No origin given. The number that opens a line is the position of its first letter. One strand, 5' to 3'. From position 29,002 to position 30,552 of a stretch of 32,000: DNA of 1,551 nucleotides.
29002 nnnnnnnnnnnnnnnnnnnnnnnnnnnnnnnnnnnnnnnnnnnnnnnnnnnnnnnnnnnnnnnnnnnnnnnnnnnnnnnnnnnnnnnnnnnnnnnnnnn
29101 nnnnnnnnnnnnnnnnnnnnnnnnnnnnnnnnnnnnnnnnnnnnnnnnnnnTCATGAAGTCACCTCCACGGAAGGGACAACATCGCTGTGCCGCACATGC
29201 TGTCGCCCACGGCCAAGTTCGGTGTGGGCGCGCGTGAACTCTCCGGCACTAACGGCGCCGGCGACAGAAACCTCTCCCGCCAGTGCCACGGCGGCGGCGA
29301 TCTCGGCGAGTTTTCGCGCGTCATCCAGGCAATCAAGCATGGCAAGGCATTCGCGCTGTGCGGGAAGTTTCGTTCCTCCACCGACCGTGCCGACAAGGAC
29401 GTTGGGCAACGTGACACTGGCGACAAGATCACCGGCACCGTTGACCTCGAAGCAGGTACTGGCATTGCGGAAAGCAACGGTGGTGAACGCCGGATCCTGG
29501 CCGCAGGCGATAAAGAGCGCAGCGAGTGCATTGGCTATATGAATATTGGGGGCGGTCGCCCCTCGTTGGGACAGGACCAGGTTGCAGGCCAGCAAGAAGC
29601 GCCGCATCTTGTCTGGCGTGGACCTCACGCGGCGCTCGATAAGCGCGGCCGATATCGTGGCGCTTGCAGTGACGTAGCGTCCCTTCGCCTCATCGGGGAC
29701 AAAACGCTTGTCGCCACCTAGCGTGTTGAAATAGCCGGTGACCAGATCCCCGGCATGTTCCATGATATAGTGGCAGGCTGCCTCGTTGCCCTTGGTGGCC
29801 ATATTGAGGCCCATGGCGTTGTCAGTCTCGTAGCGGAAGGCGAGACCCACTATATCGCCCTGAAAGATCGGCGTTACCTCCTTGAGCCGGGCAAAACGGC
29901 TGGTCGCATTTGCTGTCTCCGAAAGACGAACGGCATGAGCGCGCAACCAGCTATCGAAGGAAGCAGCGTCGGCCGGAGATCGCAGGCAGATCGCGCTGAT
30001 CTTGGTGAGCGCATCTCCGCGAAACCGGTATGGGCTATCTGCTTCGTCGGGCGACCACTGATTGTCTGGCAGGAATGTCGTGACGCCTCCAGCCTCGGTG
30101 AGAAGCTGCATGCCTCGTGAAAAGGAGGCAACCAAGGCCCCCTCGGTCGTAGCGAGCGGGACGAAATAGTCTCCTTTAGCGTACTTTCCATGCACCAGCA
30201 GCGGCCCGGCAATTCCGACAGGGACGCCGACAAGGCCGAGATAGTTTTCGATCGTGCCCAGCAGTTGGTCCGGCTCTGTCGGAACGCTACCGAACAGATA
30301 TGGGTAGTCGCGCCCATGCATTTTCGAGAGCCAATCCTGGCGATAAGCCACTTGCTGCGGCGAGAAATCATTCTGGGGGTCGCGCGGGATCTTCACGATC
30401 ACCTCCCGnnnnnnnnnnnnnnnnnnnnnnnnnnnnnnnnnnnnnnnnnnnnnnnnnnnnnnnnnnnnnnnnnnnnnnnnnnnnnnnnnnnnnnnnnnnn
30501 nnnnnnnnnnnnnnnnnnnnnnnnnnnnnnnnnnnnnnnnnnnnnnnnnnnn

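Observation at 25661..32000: Translationally coupled operon: split acyl-CoA carboxylase + HMG-CoA-reductase homologue + MmgE/PrpD protein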

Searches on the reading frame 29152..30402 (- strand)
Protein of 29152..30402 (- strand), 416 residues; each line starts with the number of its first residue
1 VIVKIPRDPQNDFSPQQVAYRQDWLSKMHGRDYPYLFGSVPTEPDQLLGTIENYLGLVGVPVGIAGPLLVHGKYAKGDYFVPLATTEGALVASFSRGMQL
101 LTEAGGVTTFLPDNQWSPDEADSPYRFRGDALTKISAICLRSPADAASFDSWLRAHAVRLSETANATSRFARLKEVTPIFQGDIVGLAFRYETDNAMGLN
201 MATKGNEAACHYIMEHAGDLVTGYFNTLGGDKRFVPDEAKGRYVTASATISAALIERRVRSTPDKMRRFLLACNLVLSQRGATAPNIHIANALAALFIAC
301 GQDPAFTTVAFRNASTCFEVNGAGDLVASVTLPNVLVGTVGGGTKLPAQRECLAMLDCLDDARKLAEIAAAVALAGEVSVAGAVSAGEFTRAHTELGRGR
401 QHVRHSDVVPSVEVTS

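Call 3: search_protein_families(library=pfam, proteins=[window:29152-30402:-], max_evalue=0.01)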
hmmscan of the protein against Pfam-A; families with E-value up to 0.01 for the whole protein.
window:29152-30402:- (416 aa): 1 family
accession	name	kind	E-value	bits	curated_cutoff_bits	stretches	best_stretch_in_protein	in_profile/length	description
PF00368.23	HMG-CoA_red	-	3.4e-80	270.2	27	1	18-398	2-368/368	Hydroxymethylglutaryl-coenzyme A reductase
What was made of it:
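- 29152..30396 (-): Class-I HMG-CoA-reductase-family acyl-CoA reductase with a non-HMG pocket (414 aa; 416 aa from the alternative GTG at 30402). Pfam HMG-CoA_red 3.4e-80, full length (call 3).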

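Call 4: search_protein_families(library=ncbifam, proteins=[window:29152-30402:-], max_evalue=0.01)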
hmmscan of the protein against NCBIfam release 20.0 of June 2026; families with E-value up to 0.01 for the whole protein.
window:29152-30402:- (416 aa): 3 families
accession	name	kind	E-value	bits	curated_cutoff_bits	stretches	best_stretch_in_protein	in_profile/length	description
TIGR00533.1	HMG_CoA_R_NADP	equivalog_domain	1.8e-71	241.3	441.8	1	50-398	62-402/402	hydroxymethylglutaryl-CoA reductase (NADPH)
TIGR00920.1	2A060605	subfamily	1.1e-55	189.3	778.35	1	51-405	525-876/887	hydroxymethylglutaryl-CoA reductase (NADPH)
TIGR00532.1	HMG_CoA_R_NAD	equivalog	5.7e-14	52.2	259.95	2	49-109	64-121/395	hydroxymethylglutaryl-CoA reductase, degradative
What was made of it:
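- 29152..30396 (-): TIGR00533 scores 241 bits against a cut-off of 441.8 (call 4).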

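Call 15: find_homologous_proteins(query=window:29152-30396:-, max_evalue=1e-20)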
Query window:29152-30396:- (414 aa): 7401 proteins with E <= 1e-20 among 8000 candidates; the best 120 are listed.
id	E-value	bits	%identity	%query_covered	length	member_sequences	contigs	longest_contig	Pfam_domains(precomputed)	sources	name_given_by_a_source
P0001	9.2e-274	925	99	100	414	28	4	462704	PF00368.24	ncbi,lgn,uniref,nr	ncbi:hydroxymethylglutaryl-CoA reductase [Sinorhizobium medicae]|uniref:hydroxymethylglutaryl-CoA re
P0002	4.1e-187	640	71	96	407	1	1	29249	PF00368.24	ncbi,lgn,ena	-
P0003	3.7e-185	634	71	96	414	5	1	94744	PF00368.24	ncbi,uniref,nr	ncbi:hydroxymethylglutaryl-CoA reductase [Xenorhabdus littoralis]|uniref:hydroxymethylglutaryl-CoA r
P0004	2.2e-184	631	70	96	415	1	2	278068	PF00368.24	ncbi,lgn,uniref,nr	ncbi:hydroxymethylglutaryl-CoA reductase [Xenorhabdus mauleonii]|uniref:3-hydroxy-3-methylglutaryl-c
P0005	5.5e-183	627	70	96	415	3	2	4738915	PF00368.24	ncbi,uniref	ncbi:hydroxymethylglutaryl-CoA reductase [Xenorhabdus stockiae]|uniref:hydroxymethylglutaryl-CoA red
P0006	3.9e-179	614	69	96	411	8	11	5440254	PF00368.24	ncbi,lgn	-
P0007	7.5e-178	610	68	96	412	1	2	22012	PF00368.24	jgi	jgi:hydroxymethylglutaryl-CoA reductase (NADPH)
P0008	1.2e-175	602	69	96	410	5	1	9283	PF00368.24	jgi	-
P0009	6.8e-172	590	69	96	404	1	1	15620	PF00368.24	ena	-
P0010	1.3e-170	586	67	97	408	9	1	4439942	PF00368.24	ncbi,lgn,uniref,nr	ncbi:hydroxymethylglutaryl-CoA reductase [Burkholderia mayonis]|uniref:Hydroxymethylglutaryl-CoA red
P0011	5.1e-169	581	69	96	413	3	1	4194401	PF00368.24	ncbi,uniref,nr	ncbi:hydroxymethylglutaryl-CoA reductase [Burkholderia perseverans]|uniref:hydroxymethylglutaryl-CoA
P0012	1.2e-166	573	65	96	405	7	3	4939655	PF00368.24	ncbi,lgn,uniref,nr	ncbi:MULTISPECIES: hydroxymethylglutaryl-CoA reductase [Chromobacteriaceae]|uniref:Hydroxymethylglut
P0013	2.8e-165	568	63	97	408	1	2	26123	PF00368.24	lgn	-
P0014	2.2e-164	565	67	96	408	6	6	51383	PF00368.24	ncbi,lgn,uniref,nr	ncbi:hydroxymethylglutaryl-CoA reductase [Burkholderia stabilis]|uniref:hydroxymethylglutaryl-CoA re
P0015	5.6e-164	564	65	96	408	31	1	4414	PF00368.24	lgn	-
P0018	1.6e-161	556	64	96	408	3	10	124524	PF00368.24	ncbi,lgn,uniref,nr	ncbi:hypothetical protein [Pseudomonas sp. zfem002]|uniref:hypothetical protein n=1 Tax=Pseudomonas 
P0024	2.9e-158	545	63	96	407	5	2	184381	PF00368.24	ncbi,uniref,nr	ncbi:Hydroxymethylglutaryl-CoA reductase [Paraburkholderia piptadeniae]|uniref:Hydroxymethylglutaryl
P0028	8.4e-155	534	60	98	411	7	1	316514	PF00368.24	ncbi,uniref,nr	ncbi:hydroxymethylglutaryl-CoA reductase [Photorhabdus cinerea]|uniref:Hydroxymethylglutaryl-CoA red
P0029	4.5e-152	525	60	96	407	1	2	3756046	PF00368.24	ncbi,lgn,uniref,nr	ncbi:hydroxymethylglutaryl-CoA reductase [Paraburkholderia ginsengisoli]|uniref:Hydroxymethylglutary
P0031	8.6e-143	494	56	97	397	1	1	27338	PF00368.24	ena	-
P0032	3.1e-141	489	57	96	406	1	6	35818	PF00368.24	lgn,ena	-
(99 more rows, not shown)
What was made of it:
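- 29152..30396 (-): The clade is distinct: 56-71% identity within it, then a drop to about 40% (call 15).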

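Call 17: find_encoding_contigs(protein=P0005, flank=10000, max_places=2)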
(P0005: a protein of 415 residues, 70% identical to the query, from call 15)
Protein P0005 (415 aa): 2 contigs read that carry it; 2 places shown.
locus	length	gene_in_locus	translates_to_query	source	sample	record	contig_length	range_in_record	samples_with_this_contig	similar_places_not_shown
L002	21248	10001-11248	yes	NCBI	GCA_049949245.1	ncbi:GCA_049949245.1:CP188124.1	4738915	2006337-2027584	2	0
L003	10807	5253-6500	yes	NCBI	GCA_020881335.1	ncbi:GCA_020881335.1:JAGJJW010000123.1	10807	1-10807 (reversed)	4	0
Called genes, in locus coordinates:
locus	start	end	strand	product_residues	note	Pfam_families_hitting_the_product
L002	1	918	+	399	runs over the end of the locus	PF07690:MFS_1, PF00083:Sugar_tr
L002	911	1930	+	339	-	PF07110:EthD (faint)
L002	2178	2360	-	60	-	-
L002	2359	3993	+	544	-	PF01266:DAO (weak), PF01494:FAD_binding_3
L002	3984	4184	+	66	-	PF10932:DUF2783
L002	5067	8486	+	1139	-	PF01558:POR, PF20169:DUF6537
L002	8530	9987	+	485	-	PF01039:Carboxyl_trans, PF03255:ACCA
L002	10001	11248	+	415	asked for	PF00368:HMG-CoA_red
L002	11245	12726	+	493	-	PF00289:Biotin_carb_N, PF02222:ATP-grasp (weak), PF02786:CPSase_L_D2, PF07478:Dala_Dala_lig_C (weak), PF02785:Biotin_carb_C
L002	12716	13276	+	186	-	PF00364:Biotin_lipoyl, PF25984:BSH_YknX (faint)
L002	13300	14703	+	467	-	PF03972:MmgE_PrpD_N, PF19305:MmgE_PrpD_C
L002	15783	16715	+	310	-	PF07848:PaaX, PF20803:PaaX_M, PF08223:PaaX_C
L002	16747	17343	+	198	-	PF00132:Hexapep (weak), PF25084:LbH_EIF2B (faint), PF25087:GMPPB_C (faint), PF14602:Hexapep_2 (faint), PF00132:Hexapep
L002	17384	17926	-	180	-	-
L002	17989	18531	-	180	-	-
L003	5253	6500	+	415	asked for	PF00368:HMG-CoA_red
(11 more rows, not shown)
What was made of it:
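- PaaX- and PaaY-like genes follow the cluster in Xenorhabdus (call 17).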

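Call 18: find_encoding_contigs(protein=P0010, flank=10000, max_places=2)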
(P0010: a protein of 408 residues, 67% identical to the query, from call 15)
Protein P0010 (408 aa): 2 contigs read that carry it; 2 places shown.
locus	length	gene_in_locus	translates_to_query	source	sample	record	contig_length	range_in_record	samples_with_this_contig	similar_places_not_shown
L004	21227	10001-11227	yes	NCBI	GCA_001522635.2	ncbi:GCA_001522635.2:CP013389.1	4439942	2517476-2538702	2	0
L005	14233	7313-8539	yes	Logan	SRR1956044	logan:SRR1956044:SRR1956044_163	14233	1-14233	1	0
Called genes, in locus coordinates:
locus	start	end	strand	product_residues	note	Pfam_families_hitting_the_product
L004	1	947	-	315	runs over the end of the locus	PF00126:HTH_1, PF03466:LysR_substrate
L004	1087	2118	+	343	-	PF08240:ADH_N, PF00107:ADH_zinc_N, PF13602:ADH_zinc_N_2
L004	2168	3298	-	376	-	PF00724:Oxidored_FMN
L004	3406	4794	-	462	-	PF01474:DAHP_synth_2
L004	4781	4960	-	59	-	-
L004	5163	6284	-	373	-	PF07110:EthD (weak)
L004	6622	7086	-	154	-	-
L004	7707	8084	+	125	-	PF01047:MarR, PF12802:MarR_2, PF22166:WHD_ArnR1 (weak), PF25213:HVO_A0261_N (faint)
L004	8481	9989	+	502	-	PF01039:Carboxyl_trans, PF03255:ACCA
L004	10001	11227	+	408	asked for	PF00368:HMG-CoA_red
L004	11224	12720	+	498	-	PF00289:Biotin_carb_N, PF02222:ATP-grasp (weak), PF02786:CPSase_L_D2, PF07478:Dala_Dala_lig_C (weak), PF02785:Biotin_carb_C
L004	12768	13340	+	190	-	PF00364:Biotin_lipoyl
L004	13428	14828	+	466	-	PF03972:MmgE_PrpD_N, PF19305:MmgE_PrpD_C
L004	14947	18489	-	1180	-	PF01558:POR, PF20169:DUF6537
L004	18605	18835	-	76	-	PF10932:DUF2783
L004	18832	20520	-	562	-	PF07992:Pyr_redox_2 (faint), PF01266:DAO (weak), PF01494:FAD_binding_3, PF05834:Lycopene_cycl (weak)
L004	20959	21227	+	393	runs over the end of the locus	PF07690:MFS_1, PF00083:Sugar_tr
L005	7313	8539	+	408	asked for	PF00368:HMG-CoA_red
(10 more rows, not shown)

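Call 20: find_encoding_contigs(protein=P0012, flank=10000, max_places=1)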
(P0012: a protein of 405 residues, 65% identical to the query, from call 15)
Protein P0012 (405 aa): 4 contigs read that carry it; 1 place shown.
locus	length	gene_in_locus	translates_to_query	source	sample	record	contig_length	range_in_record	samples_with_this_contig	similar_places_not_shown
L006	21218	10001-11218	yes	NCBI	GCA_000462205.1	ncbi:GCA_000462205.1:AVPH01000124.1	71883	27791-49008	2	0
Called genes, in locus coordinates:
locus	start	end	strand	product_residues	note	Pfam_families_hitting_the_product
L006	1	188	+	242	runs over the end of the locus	PF04376:ATE_N, PF04377:ATE_C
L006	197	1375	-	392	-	PF00083:Sugar_tr, PF07690:MFS_1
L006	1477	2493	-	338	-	PF07110:EthD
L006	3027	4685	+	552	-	PF07992:Pyr_redox_2 (faint), PF01266:DAO (weak), PF01494:FAD_binding_3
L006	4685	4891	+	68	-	PF10932:DUF2783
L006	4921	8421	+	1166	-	PF01558:POR, PF20169:DUF6537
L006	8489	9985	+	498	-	PF01039:Carboxyl_trans, PF03255:ACCA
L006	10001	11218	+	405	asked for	PF00368:HMG-CoA_red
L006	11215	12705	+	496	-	PF00289:Biotin_carb_N, PF02786:CPSase_L_D2, PF07478:Dala_Dala_lig_C (weak), PF02785:Biotin_carb_C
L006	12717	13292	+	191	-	PF00364:Biotin_lipoyl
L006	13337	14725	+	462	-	PF03972:MmgE_PrpD_N, PF19305:MmgE_PrpD_C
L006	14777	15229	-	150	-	PF13463:HTH_27 (faint), PF01047:MarR, PF12802:MarR_2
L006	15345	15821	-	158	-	PF05433:Rick_17kDa_Anti (weak)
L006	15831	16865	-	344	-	PF01180:DHO_dh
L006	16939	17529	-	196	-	PF00881:Nitroreductase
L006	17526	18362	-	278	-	PF13677:MotB_plug, PF00691:OmpA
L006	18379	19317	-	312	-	PF01343:Peptidase_S49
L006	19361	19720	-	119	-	PF00355:Rieske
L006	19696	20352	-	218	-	PF00702:Hydrolase, PF12710:HAD, PF13419:HAD_2, PF13242:Hydrolase_like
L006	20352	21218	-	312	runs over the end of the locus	PF01479:S4, PF00849:PseudoU_synth_2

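Call 21: find_encoding_contigs(protein=P0018, flank=10000, max_places=1)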
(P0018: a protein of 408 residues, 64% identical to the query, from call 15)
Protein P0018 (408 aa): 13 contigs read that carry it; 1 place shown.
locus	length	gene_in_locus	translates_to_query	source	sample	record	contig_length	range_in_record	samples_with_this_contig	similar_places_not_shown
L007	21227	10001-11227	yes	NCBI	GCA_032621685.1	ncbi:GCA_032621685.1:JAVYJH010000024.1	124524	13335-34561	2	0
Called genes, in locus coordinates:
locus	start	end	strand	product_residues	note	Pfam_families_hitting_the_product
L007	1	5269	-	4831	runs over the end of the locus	PF00501:AMP-binding, PF00550:PP-binding, PF00668:Condensation, PF00501:AMP-binding, PF00550:PP-binding, PF00668:Condensation, PF00501:AMP-binding, PF00550:PP-binding, +7 more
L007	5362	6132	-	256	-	PF00975:Thioesterase, PF12697:Abhydrolase_6 (faint)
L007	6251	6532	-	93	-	PF01817:CM_2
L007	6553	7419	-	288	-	PF03446:NAD_binding_2, PF02153:PDH_N, PF20463:PDH_C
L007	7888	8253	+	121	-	PF01047:MarR, PF12802:MarR_2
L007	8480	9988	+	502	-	PF01039:Carboxyl_trans, PF06833:MdcE (faint), PF03255:ACCA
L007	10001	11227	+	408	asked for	PF00368:HMG-CoA_red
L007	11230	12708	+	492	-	PF00289:Biotin_carb_N, PF02222:ATP-grasp (weak), PF02786:CPSase_L_D2, PF07478:Dala_Dala_lig_C (faint), PF02785:Biotin_carb_C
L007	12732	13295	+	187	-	PF00364:Biotin_lipoyl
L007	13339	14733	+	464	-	PF03972:MmgE_PrpD_N, PF19305:MmgE_PrpD_C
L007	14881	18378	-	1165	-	PF01558:POR, PF20169:DUF6537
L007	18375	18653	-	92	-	PF10932:DUF2783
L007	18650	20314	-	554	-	PF01266:DAO (faint), PF01494:FAD_binding_3, PF05834:Lycopene_cycl (weak)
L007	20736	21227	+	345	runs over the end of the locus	PF07110:EthD (weak)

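Call 30: search_solved_structures(query=window:29152-30396:-, max_evalue=0.00001, show_alignments=1)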
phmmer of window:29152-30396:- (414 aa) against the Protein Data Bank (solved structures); distinct sequences matched with E-value up to 0.00001: 12.
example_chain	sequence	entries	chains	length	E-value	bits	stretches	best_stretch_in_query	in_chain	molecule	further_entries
6hr7_A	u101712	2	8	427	4.4e-60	207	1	18-396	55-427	HMG-CoA reductase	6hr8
1dq8_A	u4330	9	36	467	3.1e-42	148.2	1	49-398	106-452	PROTEIN (HMG-COA REDUCTASE) | HMG-COA REDUCTASE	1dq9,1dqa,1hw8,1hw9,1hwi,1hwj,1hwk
2q1l_A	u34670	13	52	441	4.6e-42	147.6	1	49-393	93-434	3-hydroxy-3-methylglutaryl-coenzyme A reductase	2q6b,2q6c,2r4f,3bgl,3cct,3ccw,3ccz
8ecg_A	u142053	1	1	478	8.7e-41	143.4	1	43-401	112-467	3-hydroxy-3-methylglutaryl-coenzyme A reductase 1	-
7uli_AAA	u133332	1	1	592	2e-40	142.3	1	43-401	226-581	3-hydroxy-3-methylglutaryl-coenzyme A reductase 1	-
8pkn_A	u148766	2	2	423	4.9e-40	141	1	48-385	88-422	3-hydroxy-3-methylglutaryl-coenzyme A reductase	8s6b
6dio_A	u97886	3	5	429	5.4e-11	45.3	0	312-394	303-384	3-hydroxy-3-methylglutaryl coenzyme A reductase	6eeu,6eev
9v7y_A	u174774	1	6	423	1.4e-09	40.7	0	244-394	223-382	3-hydroxy-3-methylglutaryl coenzyme A reductase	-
6p7k_A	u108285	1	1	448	8.1e-08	34.9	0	312-394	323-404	3-hydroxy-3-methylglutaryl coenzyme A reductase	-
7m3h_A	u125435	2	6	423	1.7e-07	33.9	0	275-392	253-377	Hydroxymethylglutaryl-CoA reductase, degradative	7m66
7m1z_A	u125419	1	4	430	1.7e-07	33.8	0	275-392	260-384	acetyl-CoA C-acetyltransferase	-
1qax_A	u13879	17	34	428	8e-07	31.6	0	311-394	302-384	PROTEIN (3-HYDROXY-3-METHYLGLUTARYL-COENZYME A REDUCTASE) | 3-hydroxy-3-methylglutaryl-coenzyme A reductase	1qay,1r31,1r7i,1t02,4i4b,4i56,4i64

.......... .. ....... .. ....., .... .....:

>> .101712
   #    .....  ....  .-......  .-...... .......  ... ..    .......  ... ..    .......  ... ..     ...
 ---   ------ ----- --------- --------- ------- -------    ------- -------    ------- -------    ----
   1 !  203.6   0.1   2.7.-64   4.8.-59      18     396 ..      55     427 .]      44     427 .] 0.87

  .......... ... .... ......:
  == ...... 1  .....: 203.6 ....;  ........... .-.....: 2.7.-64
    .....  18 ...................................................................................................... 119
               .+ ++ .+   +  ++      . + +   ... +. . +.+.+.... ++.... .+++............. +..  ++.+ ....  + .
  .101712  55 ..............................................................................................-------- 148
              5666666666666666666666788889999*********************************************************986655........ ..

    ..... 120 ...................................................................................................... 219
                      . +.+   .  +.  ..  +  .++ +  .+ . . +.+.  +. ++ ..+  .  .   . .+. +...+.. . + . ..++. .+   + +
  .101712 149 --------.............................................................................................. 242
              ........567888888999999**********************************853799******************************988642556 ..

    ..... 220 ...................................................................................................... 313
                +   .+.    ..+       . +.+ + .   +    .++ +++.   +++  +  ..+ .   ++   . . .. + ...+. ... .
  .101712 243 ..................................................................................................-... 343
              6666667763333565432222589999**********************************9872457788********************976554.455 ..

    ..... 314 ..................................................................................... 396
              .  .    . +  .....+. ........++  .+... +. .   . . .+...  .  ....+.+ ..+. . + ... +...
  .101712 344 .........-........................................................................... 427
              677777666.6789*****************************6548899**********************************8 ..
